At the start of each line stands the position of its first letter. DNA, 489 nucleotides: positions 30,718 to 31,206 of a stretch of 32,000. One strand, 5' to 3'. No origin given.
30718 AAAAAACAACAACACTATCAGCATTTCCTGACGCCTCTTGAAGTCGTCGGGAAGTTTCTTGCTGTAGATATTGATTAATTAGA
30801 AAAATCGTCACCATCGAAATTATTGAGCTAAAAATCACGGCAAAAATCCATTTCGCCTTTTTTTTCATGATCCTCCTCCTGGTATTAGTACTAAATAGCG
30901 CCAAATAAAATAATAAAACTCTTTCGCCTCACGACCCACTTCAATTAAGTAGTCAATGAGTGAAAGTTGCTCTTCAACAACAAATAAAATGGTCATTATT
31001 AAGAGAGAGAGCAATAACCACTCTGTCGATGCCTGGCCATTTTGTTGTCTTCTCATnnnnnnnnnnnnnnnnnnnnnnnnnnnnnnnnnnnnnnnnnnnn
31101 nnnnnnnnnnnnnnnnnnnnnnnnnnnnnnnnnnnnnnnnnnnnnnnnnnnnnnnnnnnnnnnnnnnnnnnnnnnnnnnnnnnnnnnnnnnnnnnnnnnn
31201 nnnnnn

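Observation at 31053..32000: Tandem paralogous Trp-rich cytoplasmic proteins of unknown family, translationally coupled to the pilin gene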

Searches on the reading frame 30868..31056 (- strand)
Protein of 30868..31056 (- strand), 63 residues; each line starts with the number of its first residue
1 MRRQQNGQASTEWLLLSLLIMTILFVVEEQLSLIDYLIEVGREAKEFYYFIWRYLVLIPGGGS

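Call 6: search_protein_families(library=pfam, proteins=[window:30868-31056:-], max_evalue=0.1)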
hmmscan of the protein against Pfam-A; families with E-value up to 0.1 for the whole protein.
seq(63 aa): 0 families
